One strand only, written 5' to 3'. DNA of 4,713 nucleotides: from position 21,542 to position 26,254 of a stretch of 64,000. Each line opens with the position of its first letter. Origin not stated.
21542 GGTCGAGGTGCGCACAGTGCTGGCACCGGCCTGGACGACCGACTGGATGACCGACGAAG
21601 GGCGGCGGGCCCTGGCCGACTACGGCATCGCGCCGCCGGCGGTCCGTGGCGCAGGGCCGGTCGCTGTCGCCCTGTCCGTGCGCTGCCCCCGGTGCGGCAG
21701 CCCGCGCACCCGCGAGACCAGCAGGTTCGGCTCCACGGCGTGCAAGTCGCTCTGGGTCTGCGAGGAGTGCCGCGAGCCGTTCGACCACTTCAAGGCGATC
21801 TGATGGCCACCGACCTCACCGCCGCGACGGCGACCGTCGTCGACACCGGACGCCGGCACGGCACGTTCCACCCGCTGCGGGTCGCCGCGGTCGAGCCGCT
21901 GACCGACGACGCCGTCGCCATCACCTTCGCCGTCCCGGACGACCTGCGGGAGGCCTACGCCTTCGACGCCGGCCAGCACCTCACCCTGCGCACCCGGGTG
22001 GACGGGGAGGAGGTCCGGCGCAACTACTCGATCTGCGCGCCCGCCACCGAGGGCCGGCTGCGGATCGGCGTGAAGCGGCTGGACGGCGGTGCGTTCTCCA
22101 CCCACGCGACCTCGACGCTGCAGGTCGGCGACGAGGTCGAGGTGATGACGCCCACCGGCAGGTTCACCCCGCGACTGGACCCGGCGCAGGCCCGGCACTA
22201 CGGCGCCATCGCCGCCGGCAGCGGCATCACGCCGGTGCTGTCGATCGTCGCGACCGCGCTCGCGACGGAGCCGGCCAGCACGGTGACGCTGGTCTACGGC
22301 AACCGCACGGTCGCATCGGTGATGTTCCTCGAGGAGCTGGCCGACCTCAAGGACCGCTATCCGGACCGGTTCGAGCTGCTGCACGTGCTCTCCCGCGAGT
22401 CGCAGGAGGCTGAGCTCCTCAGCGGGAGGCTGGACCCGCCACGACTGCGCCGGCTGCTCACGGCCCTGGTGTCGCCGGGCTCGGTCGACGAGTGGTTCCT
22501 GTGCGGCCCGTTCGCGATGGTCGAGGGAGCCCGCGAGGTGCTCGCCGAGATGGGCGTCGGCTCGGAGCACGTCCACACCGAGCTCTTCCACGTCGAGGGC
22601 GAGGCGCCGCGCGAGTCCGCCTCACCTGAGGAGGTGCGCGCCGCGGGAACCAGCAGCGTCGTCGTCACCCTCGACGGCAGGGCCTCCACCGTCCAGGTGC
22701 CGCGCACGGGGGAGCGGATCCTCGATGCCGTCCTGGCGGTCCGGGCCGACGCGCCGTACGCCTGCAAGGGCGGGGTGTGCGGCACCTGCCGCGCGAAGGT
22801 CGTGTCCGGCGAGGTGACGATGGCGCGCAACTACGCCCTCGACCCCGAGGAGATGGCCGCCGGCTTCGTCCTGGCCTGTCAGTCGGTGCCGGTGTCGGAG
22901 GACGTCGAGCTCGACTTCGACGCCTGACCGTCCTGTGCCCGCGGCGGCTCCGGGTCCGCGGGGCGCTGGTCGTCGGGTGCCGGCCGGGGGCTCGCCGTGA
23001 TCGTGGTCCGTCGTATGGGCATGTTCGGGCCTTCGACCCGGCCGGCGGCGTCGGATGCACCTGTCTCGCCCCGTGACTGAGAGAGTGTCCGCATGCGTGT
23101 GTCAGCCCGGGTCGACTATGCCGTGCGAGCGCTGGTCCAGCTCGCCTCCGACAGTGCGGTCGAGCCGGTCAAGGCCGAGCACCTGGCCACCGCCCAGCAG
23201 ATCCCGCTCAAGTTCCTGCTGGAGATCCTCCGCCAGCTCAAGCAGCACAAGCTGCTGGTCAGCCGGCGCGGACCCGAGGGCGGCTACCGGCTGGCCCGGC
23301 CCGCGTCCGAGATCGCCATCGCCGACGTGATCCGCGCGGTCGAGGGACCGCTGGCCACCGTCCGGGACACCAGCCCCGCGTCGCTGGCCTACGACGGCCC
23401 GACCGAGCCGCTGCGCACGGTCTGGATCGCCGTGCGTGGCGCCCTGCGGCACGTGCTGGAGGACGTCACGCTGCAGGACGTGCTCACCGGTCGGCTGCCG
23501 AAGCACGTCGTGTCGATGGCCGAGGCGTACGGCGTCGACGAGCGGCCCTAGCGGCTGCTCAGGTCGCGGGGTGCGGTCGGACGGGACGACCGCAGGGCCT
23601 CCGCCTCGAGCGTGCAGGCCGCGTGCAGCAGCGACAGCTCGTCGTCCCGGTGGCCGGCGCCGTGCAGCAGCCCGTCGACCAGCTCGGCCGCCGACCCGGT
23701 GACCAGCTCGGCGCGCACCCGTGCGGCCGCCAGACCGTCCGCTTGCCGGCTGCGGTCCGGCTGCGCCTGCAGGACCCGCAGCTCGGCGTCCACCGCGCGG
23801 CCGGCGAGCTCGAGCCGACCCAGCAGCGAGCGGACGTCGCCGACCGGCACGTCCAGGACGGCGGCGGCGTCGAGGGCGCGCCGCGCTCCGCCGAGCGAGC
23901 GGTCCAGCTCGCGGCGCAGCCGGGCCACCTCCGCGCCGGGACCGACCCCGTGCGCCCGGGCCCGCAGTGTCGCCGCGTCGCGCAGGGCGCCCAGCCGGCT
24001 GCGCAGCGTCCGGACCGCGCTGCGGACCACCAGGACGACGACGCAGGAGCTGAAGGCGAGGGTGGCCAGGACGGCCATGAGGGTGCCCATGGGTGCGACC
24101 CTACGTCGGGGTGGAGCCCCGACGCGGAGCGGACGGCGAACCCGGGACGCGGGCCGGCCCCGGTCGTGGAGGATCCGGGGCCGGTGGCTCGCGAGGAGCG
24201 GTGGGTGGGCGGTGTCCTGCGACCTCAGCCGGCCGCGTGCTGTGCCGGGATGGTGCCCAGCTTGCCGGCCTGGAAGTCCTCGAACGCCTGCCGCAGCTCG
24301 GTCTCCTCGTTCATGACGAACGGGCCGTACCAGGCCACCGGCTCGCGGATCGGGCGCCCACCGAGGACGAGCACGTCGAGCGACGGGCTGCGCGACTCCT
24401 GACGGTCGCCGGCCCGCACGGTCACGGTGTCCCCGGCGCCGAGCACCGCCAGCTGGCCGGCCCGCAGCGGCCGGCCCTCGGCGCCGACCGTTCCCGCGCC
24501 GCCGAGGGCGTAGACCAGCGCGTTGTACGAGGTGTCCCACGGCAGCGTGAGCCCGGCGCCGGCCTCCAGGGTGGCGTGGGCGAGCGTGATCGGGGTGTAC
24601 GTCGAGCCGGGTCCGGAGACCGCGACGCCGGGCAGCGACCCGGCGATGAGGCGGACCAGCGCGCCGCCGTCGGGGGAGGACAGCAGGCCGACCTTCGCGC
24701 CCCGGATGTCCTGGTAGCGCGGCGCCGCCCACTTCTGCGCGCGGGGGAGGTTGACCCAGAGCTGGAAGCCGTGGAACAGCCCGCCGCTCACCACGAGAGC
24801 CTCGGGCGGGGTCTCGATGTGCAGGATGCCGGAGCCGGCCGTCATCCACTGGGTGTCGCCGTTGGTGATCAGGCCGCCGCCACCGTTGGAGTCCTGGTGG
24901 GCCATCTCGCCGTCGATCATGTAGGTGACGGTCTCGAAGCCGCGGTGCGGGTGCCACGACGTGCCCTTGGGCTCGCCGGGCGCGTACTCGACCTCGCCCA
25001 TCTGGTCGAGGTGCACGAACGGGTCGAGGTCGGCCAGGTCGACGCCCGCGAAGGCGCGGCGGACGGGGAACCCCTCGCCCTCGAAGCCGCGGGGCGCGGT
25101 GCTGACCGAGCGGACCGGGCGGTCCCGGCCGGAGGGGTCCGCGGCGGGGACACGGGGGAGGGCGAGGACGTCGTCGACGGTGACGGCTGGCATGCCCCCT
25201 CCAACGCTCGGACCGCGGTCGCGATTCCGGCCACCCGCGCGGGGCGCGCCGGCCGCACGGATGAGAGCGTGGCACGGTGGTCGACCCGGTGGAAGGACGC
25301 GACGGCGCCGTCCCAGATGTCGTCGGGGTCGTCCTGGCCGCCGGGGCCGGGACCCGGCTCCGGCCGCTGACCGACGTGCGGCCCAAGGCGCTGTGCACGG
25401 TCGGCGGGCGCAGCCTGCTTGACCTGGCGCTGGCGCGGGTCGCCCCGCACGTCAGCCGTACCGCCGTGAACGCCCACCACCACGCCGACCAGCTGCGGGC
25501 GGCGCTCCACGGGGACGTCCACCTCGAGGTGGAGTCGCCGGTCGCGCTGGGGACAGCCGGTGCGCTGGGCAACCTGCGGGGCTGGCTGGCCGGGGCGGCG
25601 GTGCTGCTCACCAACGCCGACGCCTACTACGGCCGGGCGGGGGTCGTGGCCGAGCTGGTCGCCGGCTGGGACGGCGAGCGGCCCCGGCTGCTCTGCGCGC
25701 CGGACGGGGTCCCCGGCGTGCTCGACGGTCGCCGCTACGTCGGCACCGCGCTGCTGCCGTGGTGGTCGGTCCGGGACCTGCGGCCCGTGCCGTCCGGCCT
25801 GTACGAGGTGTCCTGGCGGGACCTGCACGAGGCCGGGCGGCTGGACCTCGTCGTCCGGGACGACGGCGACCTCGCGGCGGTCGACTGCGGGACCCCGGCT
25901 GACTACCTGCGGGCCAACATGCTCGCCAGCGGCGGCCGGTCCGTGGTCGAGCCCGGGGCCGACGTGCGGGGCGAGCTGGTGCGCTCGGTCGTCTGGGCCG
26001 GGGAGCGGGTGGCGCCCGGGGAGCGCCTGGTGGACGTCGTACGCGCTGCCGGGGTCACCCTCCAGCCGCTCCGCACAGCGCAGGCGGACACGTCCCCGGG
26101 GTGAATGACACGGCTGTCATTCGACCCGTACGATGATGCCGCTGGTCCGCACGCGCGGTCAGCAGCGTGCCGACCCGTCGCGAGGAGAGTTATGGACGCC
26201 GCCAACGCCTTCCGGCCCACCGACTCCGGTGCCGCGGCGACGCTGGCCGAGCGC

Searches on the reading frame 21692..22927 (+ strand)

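Call 57: search_protein_families(library=pfam, proteins=[window:21692-22927:+], max_evalue=0.0001)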
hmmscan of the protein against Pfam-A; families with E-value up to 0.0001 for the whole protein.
window:21692-22927:+ (411 aa): 3 families
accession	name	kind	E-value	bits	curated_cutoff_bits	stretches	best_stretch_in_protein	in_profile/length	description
PF00111.32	Fer2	-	2.5e-17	63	21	1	325-400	1-76/77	2Fe-2S iron-sulfur cluster binding domain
PF00175.26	NAD_binding_1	-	3e-17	63.7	22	1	173-281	2-108/109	Oxidoreductase NAD-binding domain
PF00970.30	FAD_binding_6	-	2.8e-13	50.5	21.1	1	62-158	2-97/99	Oxidoreductase FAD-binding domain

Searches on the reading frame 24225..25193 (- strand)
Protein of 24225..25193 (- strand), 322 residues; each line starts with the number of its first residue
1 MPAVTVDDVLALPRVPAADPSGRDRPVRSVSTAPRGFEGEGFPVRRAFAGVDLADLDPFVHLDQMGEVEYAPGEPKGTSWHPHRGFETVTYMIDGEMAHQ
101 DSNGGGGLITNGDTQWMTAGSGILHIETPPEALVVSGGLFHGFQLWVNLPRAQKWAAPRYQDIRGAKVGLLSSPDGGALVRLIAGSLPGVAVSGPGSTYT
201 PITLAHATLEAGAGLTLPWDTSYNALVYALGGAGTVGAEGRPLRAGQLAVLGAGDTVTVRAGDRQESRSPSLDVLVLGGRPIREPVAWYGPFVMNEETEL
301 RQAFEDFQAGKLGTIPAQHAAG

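Call 58: search_protein_families(library=pfam, proteins=[window:24225-25193:-], max_evalue=0.0001)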
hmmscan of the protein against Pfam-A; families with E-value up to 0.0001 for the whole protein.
window:24225-25193:- (322 aa): 2 families
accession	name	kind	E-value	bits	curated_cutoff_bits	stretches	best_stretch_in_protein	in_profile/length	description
PF02678.22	Pirin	-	5e-31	107.4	26.1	1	43-147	3-108/108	Pirin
PF05726.19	Pirin_C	-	1.3e-27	96.7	27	1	205-312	2-102/103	Pirin C-terminal cupin domain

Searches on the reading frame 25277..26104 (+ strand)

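Call 58: search_protein_families(library=pfam, proteins=[window:25277-26104:+], max_evalue=0.0001)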
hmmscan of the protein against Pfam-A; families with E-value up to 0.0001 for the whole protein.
window:25277-26104:+ (275 aa): 2 families
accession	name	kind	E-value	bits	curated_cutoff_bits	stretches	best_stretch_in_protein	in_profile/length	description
PF12804.13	NTP_transf_3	-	2.8e-12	47.5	27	1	17-141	1-121/160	MobA-like NTP transferase domain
PF00483.29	NTP_transferase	-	2.3e-09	37.7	21.2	1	17-119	2-114/245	Nucleotidyl transferase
